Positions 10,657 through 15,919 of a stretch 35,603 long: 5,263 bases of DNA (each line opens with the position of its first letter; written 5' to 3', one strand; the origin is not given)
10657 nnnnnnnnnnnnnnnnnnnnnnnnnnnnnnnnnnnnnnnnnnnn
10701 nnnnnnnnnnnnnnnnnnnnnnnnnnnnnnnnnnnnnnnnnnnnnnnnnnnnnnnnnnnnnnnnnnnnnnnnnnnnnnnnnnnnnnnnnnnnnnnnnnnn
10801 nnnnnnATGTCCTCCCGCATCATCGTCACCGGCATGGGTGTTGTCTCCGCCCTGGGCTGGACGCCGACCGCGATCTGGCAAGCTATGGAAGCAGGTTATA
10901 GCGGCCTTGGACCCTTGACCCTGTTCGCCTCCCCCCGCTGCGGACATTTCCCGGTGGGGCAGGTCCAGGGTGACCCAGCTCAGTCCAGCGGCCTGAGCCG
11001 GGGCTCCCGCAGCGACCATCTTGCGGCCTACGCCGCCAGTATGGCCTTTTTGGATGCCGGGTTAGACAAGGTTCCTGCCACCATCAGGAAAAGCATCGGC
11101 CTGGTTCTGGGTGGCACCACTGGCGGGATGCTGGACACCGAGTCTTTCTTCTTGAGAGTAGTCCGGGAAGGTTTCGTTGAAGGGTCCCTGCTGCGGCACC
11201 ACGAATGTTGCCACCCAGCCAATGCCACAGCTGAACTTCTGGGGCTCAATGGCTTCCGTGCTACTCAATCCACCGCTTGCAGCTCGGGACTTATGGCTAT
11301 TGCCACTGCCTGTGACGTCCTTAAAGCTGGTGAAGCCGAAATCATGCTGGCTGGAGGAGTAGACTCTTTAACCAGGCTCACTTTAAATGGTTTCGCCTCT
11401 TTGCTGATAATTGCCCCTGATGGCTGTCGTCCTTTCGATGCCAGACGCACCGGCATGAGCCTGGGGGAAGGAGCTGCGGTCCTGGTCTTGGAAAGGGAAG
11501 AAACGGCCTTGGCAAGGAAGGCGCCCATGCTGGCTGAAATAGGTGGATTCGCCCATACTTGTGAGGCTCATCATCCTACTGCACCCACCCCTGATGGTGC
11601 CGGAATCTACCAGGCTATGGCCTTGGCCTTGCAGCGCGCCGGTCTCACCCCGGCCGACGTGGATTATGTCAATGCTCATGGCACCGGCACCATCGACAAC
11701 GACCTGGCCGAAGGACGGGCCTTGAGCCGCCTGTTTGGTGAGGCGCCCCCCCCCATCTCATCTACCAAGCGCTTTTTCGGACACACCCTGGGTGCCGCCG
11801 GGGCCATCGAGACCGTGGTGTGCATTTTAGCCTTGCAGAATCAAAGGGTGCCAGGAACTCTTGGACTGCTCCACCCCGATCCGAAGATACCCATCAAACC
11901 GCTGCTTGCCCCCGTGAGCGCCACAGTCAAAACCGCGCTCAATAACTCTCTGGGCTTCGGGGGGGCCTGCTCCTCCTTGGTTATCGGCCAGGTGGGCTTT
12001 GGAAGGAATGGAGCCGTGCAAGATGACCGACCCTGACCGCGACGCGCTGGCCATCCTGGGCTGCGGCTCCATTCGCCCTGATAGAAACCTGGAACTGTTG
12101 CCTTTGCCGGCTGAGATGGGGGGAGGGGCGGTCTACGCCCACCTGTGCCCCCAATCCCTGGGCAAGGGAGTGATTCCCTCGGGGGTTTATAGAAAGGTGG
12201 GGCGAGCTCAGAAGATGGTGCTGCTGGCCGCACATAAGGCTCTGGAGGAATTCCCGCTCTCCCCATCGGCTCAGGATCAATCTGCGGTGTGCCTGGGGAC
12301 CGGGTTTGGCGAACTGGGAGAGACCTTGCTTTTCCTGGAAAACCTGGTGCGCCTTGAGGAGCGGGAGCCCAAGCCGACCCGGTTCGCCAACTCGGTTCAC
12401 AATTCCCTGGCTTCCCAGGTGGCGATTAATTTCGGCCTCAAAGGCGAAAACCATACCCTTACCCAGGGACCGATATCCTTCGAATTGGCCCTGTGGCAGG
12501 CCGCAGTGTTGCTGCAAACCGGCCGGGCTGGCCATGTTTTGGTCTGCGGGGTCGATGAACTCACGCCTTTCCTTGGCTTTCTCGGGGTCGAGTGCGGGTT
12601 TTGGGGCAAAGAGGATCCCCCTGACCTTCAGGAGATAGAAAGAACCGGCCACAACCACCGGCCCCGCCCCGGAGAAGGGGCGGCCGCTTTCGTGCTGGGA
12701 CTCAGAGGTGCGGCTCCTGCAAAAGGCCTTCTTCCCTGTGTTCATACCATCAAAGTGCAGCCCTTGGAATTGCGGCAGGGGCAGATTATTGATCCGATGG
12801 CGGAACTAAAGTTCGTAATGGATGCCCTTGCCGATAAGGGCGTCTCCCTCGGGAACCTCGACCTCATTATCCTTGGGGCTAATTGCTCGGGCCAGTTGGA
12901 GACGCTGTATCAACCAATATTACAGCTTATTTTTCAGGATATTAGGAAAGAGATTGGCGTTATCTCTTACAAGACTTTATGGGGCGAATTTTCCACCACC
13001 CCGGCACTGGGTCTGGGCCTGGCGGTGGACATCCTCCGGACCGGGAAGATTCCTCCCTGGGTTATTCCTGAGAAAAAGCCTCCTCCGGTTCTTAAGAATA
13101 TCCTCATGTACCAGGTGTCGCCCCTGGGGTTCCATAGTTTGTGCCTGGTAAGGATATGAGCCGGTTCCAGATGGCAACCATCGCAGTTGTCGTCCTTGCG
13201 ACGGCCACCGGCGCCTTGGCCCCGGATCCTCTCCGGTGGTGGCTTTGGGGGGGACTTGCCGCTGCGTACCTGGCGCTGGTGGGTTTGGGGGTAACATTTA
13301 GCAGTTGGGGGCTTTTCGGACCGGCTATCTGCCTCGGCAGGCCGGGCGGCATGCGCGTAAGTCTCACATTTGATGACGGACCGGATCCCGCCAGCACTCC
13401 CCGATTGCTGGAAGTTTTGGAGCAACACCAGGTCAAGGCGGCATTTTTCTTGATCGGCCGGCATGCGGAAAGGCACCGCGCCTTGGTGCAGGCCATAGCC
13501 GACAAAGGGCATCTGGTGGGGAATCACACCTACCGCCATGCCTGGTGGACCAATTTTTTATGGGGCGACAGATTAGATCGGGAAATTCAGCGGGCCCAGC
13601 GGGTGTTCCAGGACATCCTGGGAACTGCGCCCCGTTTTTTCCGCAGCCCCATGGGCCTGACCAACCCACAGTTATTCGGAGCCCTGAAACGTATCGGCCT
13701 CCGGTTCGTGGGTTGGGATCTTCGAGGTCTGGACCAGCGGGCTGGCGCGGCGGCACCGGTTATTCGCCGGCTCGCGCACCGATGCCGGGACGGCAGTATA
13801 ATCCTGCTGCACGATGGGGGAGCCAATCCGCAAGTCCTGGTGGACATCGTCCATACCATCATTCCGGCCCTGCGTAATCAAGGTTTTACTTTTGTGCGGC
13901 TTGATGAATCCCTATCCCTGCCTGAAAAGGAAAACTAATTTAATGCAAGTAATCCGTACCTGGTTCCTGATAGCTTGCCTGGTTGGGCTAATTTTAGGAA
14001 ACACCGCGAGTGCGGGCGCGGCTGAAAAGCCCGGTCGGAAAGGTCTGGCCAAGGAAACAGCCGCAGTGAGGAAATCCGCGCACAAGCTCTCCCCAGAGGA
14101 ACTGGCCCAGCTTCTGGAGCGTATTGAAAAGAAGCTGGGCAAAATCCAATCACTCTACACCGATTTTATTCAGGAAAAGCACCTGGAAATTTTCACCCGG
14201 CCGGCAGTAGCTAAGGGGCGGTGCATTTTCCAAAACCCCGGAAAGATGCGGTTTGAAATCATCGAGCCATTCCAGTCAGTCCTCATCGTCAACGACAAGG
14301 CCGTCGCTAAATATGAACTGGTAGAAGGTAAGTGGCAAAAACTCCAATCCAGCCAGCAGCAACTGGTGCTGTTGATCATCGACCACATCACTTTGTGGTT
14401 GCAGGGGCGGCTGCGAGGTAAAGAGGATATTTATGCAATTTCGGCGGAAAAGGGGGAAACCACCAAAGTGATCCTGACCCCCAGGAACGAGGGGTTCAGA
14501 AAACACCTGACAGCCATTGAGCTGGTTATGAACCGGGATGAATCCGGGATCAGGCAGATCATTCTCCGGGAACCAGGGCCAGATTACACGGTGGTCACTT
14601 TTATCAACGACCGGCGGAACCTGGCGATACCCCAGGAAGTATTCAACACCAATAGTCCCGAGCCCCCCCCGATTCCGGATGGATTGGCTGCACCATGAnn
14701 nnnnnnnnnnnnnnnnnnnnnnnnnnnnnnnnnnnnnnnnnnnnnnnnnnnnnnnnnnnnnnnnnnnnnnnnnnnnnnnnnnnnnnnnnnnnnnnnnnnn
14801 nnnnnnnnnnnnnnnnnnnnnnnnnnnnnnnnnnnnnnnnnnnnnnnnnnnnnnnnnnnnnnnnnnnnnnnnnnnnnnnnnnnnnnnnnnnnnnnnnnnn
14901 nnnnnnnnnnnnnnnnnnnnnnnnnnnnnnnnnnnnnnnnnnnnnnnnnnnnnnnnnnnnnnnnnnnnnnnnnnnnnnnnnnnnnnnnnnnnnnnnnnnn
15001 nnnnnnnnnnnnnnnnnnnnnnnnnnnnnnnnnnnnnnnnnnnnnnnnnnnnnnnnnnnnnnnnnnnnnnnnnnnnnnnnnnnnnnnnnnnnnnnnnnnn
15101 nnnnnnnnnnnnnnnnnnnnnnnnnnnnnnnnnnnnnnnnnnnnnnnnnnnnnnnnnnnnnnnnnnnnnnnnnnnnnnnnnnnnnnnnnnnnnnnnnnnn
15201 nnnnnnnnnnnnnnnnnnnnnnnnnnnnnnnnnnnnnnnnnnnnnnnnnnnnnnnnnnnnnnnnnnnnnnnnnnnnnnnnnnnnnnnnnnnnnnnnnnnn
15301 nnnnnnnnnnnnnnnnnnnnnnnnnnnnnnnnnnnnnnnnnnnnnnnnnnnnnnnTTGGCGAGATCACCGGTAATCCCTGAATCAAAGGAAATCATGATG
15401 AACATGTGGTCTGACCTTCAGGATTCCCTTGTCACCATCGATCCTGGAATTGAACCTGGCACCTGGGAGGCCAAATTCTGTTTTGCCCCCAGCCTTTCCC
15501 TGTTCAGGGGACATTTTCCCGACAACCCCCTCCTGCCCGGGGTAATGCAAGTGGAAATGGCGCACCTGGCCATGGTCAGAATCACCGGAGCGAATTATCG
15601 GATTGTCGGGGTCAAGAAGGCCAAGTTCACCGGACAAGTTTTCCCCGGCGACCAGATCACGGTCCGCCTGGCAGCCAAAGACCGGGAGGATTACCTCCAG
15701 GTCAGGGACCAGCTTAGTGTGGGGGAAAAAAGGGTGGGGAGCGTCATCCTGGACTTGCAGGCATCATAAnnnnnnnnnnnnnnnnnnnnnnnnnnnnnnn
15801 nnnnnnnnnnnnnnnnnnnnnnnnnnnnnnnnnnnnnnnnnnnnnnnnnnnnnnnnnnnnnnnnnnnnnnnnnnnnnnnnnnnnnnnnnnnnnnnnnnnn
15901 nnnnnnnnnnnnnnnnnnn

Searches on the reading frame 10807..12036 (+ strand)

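Call 7: search_protein_families(library=pfam, proteins=[window:10807-12036:+])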
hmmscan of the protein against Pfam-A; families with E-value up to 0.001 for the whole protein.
window:10807-12036:+ (409 aa): 4 families
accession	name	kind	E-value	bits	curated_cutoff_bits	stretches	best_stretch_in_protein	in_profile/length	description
PF02801.28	Ketoacyl-synt_C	-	7.5e-33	113.5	20.8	1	242-353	1-117/119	Beta-ketoacyl synthase, C-terminal domain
PF00109.32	ketoacyl-synt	-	2.2e-29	103.3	20.8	1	3-234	2-252/252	Beta-ketoacyl synthase, N-terminal domain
PF00108.29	Thiolase_N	-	5.6e-08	32.9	26.4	1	132-191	57-118/260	Thiolase, N-terminal domain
PF08545.16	ACP_syn_III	-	0.00026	21.3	24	0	155-232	4-65/80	3-Oxoacyl-[acyl-carrier-protein (ACP)] synthase III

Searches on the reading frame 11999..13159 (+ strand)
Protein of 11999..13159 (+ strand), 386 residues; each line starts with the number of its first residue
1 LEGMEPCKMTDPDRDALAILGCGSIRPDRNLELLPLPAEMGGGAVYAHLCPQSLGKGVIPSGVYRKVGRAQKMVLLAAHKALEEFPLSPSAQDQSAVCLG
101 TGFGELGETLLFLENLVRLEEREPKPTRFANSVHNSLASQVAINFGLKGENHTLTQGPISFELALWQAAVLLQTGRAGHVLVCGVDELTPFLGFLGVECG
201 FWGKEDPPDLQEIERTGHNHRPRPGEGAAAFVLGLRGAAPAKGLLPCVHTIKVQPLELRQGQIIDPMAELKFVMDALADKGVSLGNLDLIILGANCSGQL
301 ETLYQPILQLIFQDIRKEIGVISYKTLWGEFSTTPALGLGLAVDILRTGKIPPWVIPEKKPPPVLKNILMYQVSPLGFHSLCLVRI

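Call 7: search_protein_families(library=pfam, proteins=[window:11999-13159:+])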
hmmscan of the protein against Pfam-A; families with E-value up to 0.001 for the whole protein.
window:11999-13159:+ (386 aa): 2 families
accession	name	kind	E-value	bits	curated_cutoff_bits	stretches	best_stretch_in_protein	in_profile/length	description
PF13723.12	Ketoacyl-synt_2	-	1.5e-10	41.4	25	1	60-190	23-143/223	Beta-ketoacyl synthase, N-terminal domain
PF00109.32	ketoacyl-synt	-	1.7e-09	38.1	20.8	1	65-191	84-207/252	Beta-ketoacyl synthase, N-terminal domain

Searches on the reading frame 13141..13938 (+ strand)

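Call 8: search_protein_families(library=pfam, proteins=[window:13141-13938:+])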
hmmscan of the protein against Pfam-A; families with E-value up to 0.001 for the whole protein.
window:13141-13938:+ (265 aa): 1 family
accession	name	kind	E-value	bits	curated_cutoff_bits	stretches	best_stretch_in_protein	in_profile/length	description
PF01522.26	Polysacc_deac_1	-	1.3e-32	112.8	23.1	1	70-190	6-124/124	Polysaccharide deacetylase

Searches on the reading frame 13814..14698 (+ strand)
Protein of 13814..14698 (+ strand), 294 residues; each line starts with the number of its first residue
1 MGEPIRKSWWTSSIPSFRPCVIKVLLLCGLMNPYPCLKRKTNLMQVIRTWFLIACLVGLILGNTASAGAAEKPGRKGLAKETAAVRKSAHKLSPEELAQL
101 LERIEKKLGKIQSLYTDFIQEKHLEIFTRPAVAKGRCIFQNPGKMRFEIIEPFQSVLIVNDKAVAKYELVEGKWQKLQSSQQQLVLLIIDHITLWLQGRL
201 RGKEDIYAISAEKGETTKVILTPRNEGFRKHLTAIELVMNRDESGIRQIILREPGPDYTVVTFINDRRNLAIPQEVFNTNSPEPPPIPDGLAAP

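Call 8: search_protein_families(library=pfam, proteins=[window:13814-14698:+])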
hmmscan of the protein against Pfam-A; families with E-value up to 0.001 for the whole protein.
window:13814-14698:+ (294 aa): 1 family
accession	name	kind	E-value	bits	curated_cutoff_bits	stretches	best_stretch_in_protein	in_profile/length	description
PF03548.22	LolA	-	2.6e-12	47.3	23.6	1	110-278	2-163/165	Outer membrane lipoprotein carrier protein LolA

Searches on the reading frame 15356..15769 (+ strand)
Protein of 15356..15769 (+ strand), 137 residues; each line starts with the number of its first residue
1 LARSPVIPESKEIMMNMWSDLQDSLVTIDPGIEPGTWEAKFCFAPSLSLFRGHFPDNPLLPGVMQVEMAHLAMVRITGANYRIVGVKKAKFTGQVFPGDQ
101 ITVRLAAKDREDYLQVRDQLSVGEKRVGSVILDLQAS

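Call 8: search_protein_families(library=pfam, proteins=[window:15356-15769:+])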
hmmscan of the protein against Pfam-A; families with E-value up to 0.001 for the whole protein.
window:15356-15769:+ (137 aa): 2 families
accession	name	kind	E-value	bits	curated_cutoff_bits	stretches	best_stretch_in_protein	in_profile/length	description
PF07977.19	FabA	-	3.6e-10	40.1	23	1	24-127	11-134/138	FabA-like domain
PF22818.2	ApeI-like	-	2.4e-08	34.7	28.5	1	43-114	22-93/119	ApeI dehydratase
